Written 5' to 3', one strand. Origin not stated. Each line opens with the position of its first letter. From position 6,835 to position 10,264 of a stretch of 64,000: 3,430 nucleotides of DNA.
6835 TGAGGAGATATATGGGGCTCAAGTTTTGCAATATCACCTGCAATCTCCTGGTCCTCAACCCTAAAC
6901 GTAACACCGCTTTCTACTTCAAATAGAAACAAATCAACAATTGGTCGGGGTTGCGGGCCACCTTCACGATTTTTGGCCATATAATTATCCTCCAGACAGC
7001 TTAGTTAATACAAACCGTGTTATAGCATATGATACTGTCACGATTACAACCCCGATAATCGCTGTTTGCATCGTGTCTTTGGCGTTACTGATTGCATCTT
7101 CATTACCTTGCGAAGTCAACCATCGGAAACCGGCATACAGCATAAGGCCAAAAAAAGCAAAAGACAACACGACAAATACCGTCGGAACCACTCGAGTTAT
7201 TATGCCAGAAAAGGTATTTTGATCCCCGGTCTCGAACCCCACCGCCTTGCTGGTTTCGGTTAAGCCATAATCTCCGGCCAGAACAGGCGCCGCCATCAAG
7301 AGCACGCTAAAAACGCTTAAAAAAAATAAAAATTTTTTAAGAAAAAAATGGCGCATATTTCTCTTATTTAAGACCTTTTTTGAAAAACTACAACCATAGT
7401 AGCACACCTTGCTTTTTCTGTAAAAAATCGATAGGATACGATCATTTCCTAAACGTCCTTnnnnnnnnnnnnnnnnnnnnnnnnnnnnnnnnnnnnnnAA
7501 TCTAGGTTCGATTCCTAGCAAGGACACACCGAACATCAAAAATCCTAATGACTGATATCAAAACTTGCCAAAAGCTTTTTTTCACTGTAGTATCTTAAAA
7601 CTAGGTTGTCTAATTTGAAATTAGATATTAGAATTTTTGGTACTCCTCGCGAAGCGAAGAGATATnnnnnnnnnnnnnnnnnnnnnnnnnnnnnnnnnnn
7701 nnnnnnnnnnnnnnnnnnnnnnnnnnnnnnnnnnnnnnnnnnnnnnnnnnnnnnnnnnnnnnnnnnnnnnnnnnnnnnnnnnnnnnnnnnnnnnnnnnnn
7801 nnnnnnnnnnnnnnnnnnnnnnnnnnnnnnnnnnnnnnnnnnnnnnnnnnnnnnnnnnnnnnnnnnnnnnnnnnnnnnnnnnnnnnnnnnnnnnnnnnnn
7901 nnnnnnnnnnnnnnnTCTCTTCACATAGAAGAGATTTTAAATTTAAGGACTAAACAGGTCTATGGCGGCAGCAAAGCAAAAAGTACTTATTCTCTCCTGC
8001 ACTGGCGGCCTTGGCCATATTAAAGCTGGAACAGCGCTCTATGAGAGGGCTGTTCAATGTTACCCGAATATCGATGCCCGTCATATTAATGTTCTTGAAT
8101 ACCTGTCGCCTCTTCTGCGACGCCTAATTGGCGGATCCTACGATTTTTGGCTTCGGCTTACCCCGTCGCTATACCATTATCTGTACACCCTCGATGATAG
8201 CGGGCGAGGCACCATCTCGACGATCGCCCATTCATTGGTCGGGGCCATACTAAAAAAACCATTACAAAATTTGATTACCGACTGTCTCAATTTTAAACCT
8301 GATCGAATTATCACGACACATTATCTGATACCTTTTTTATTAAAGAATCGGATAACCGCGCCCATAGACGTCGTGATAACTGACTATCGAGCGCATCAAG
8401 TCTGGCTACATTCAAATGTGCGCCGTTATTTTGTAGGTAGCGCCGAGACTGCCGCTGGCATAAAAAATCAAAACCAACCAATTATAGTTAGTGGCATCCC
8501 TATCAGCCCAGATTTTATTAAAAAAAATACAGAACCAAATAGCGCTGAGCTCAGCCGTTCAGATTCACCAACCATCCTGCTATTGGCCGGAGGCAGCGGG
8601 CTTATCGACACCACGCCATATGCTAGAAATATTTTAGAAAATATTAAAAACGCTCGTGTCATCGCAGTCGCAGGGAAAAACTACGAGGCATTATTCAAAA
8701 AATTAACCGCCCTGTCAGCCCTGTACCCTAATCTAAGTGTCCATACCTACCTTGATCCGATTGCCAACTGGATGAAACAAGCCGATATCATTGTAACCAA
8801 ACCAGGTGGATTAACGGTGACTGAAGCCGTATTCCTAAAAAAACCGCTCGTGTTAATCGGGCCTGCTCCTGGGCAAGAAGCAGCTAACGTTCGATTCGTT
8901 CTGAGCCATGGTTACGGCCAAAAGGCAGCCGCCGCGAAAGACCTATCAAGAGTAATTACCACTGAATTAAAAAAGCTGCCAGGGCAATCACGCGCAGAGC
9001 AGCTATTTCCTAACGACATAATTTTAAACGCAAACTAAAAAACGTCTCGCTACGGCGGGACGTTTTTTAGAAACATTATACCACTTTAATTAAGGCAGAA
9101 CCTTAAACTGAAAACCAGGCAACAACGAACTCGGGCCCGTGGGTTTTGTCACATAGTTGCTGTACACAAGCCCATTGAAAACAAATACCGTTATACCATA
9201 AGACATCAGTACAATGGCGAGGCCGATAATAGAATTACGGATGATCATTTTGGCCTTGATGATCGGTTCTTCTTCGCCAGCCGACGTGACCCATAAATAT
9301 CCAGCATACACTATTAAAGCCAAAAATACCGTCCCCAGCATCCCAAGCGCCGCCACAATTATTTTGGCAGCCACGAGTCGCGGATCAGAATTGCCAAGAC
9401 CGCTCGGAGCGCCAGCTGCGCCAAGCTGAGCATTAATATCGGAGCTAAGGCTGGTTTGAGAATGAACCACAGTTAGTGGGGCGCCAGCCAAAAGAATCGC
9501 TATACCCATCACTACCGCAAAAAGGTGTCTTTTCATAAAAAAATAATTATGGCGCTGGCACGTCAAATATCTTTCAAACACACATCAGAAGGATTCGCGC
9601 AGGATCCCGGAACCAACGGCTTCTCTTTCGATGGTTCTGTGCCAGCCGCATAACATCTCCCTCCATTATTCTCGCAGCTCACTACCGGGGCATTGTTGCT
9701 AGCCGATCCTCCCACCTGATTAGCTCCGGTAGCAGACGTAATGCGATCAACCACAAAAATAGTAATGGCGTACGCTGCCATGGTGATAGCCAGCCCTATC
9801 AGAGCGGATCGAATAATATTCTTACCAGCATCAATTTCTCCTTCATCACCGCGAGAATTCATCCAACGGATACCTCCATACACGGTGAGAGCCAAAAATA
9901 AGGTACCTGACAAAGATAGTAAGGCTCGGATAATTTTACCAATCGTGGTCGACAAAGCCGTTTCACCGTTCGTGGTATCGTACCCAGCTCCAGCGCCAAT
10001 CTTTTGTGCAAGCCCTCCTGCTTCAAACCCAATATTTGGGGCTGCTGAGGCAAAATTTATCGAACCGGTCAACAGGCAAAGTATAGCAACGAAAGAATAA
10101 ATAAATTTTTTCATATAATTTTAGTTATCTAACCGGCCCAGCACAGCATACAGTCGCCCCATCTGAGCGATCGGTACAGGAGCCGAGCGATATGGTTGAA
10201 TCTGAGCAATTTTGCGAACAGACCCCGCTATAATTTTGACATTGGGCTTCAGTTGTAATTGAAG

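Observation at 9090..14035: Nine tandem paralogous TrbC/VirB2-like (T4SS-pilin-like) genes with variable Cys-rich N- or C-terminal extensions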

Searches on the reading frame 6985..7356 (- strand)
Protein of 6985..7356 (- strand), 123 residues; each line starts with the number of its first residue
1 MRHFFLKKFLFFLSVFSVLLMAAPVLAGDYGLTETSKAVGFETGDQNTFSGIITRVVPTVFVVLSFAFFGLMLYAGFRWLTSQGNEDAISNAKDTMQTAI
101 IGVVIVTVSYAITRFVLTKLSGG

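Call 3: search_protein_families(library=pfam, proteins=[window:6985-7356:-], max_evalue=1)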
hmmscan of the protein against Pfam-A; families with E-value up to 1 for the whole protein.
window:6985-7356:- (123 aa): 6 families
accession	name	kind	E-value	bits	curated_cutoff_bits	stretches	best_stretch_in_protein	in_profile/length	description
PF18895.5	T4SS_pilin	-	3.8e-06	27.3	26.6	1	53-115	9-70/71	Type IV secretion system pilin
PF06195.18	DUF996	-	0.0049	17.5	31.3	1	31-118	12-95/138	Protein of unknown function (DUF996)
PF06157.16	DUF973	-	0.02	14.5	26.4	1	4-116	15-121/309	Protein of unknown function (DUF973)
PF04956.18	TrbC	-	0.11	13.2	27.9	1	7-112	10-94/98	TrbC/VIRB2 pilin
PF19403.5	SpaA_2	-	0.14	13.2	25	1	22-55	49-81/96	Prealbumin-like fold domain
PF20556.3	DUF6768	-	0.41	10.8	27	1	48-90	35-76/123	Family of unknown function (DUF6768)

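Call 4: search_protein_families(library=ncbifam, proteins=[window:6985-7356:-], max_evalue=1)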
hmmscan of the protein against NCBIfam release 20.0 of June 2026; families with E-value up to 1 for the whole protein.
window:6985-7356:- (123 aa): 3 families
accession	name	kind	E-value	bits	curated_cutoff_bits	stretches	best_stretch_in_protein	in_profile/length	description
NF045849.1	ICE_MMCAP2_0565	equivalog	2.7e-06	26.9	40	1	47-118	7-78/80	Mbov_0395 family pilin-like conjugal transfer protein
NF005247.0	PRK06758.1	equivalog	0.066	13.4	233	1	90-118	58-86/128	hypothetical protein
NF033218.1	anchor_AmaP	equivalog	0.56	10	55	0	52-112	3-62/166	alkaline shock response membrane anchor protein AmaP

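Call 42: search_solved_structures(query=A1, max_evalue=10, show_alignments=3)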
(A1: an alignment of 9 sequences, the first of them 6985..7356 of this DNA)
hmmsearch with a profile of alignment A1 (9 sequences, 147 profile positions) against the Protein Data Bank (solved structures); distinct sequences matched with E-value up to 10: 15.
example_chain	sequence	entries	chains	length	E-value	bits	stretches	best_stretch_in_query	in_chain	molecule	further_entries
9kwi_A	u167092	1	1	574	0.15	15.2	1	33-91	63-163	ABC transporter, ATP-binding protein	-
8wcw_A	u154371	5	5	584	0.16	15.1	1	33-91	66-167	Transmembrane ATP-binding protein ABC transporter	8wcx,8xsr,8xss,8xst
9iqe_A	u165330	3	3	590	0.17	15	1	33-91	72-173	ABC transporter, ATP-binding protein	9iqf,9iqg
4o9r_A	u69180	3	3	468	0.36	14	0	109-135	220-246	Smoothened homolog/Soluble cytochrome b562 chimeric protein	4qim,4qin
5l7d_A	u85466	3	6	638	0.77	12.9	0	109-134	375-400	Smoothened homolog,Soluble cytochrome b562,Smoothened homolog | Smoothened homolog,Soluble cytochrome b562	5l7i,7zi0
4jkv_A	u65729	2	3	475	0.88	12.7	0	109-134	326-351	Soluble cytochrome b562, Smoothened homolog | Cytochrome b(562),Smoothened homolog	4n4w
6o3c_A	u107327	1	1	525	1.1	12.4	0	109-134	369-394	Smoothened homolog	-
9dnx_D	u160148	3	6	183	1.4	12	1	17-82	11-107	Proton-transporting V-type ATPase complex assembly regulator TMEM9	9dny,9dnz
8cxo_A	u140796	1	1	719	1.6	11.9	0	109-134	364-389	Smoothened homolog, GlgA glycogen synthase chimera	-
6ot0_R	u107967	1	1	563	1.6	11.8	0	109-134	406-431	Smoothened homolog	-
6xbl_R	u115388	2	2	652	2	11.6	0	109-134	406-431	Smoothened homolog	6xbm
6xbk_R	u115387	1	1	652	2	11.6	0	109-134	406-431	Smoothened homolog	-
6xbj_R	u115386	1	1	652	2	11.5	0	109-134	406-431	Smoothened homolog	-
5v57_A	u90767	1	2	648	4.4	10.4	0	109-136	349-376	Smoothened homolog,Flavodoxin,Smoothened homolog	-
5v56_A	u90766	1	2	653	4.5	10.4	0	109-136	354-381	Smoothened homolog,Flavodoxin,Smoothened homolog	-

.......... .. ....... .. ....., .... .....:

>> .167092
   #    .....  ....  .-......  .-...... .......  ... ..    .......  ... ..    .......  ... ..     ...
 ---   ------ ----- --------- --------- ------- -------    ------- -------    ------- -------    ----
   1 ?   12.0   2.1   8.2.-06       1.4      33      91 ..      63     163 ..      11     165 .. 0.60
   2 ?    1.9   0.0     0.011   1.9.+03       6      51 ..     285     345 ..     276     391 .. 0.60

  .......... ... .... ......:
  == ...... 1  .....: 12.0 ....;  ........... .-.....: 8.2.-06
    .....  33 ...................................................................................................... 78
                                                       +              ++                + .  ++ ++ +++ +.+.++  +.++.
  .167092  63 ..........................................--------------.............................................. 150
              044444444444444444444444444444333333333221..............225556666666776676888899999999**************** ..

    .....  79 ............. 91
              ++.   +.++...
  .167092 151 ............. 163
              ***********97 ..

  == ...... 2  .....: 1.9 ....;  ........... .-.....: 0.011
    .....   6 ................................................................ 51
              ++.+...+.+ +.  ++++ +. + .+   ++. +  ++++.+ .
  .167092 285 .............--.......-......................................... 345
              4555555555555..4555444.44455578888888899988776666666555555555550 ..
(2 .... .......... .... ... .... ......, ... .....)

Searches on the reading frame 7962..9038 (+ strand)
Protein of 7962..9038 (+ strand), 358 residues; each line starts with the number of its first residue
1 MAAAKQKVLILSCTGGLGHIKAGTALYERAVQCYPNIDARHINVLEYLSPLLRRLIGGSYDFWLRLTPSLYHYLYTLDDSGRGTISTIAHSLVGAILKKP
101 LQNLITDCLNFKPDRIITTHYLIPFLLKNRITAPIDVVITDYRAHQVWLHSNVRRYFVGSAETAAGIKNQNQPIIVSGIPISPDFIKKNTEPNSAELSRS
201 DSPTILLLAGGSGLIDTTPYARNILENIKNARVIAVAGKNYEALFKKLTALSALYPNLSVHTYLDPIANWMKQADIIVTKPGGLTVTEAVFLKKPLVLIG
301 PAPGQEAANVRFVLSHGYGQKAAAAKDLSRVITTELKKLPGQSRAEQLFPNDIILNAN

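Call 21: search_protein_families(library=pfam, proteins=[window:7962-9038:+], max_evalue=0.01)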
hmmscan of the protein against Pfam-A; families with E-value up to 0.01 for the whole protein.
window:7962-9038:+ (358 aa): 2 families
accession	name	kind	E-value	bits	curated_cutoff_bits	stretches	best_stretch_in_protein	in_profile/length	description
PF06925.17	MGDG_synth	-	7.3e-17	62.4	25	1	19-181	1-169/169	Monogalactosyldiacylglycerol (MGDG) synthase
PF04101.22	Glyco_tran_28_C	-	1.3e-07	32.3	22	1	218-304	18-101/166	Glycosyltransferase family 28 C-terminal domain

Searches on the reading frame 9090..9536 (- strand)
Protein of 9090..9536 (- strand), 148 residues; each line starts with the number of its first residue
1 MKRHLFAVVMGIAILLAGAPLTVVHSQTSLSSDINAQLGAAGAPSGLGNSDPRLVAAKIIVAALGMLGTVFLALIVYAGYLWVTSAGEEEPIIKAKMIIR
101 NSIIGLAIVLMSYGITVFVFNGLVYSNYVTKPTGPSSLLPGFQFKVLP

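Call 3: search_protein_families(library=pfam, proteins=[window:9090-9536:-], max_evalue=1)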
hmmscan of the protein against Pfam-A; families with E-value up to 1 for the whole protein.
window:9090-9536:- (148 aa): 4 families
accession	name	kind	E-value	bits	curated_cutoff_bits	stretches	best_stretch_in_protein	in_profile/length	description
PF18895.5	T4SS_pilin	-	8.8e-05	22.9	26.6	1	57-118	10-70/71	Type IV secretion system pilin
PF06664.17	WLS-like_TM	-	0.016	14.9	28.3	1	4-137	113-222/247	Wntless-like, transmembrane domain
PF00420.29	Oxidored_q2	-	0.51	10.6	26.1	1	2-77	20-76/95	NADH-ubiquinone/plastoquinone oxidoreductase chain 4L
PF04290.18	DctQ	-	0.86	9.9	28.3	1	58-119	63-126/132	Tripartite ATP-independent periplasmic transporters, DctQ component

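Call 4: search_protein_families(library=ncbifam, proteins=[window:9090-9536:-], max_evalue=1)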
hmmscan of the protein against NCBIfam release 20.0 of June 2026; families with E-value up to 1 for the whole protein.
window:9090-9536:- (148 aa): 1 family
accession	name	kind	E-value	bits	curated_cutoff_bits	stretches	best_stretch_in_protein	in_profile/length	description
NF045849.1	ICE_MMCAP2_0565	equivalog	0.19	11.4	40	1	59-120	16-77/80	Mbov_0395 family pilin-like conjugal transfer protein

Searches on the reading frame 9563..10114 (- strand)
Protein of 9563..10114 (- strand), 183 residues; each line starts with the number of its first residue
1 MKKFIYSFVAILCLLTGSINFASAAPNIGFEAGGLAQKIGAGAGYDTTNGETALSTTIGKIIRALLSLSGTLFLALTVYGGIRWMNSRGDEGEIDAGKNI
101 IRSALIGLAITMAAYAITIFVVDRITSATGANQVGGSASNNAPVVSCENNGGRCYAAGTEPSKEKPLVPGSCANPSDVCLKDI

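Call 3: search_protein_families(library=pfam, proteins=[window:9563-10114:-], max_evalue=1)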
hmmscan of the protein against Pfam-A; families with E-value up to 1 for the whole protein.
window:9563-10114:- (183 aa): 4 families
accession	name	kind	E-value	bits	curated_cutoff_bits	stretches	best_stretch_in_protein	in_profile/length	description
PF18895.5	T4SS_pilin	-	5.5e-08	33.2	26.6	1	52-118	3-68/71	Type IV secretion system pilin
PF04973.17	NMN_transporter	-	0.067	13.6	27.3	1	71-128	53-105/175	Nicotinamide mononucleotide transporter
PF04290.18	DctQ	-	0.079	13.3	28.3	1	53-125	56-126/132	Tripartite ATP-independent periplasmic transporters, DctQ component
PF04893.22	Yip1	-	0.43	10.9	28.6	1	6-92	23-94/173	Yip1 domain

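Call 4: search_protein_families(library=ncbifam, proteins=[window:9563-10114:-], max_evalue=1)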
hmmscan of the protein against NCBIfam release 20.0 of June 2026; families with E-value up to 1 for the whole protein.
window:9563-10114:- (183 aa): 1 family
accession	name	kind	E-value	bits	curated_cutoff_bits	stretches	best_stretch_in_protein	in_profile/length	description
NF045849.1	ICE_MMCAP2_0565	equivalog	0.013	15.2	40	1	54-123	9-78/80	Mbov_0395 family pilin-like conjugal transfer protein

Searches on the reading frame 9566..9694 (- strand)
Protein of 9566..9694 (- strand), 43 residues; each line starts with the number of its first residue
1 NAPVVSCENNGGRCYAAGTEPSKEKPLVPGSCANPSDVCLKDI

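Call 66: search_protein_families(library=pfam, proteins=[window:9566-9694:-], max_evalue=10)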
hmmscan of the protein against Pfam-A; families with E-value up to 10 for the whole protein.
seq(43 aa): 1 family
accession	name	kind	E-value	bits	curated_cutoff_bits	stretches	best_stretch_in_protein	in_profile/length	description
PF00711.24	Defensin_beta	-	0.07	13.6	21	1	5-15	3-13/36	Beta defensin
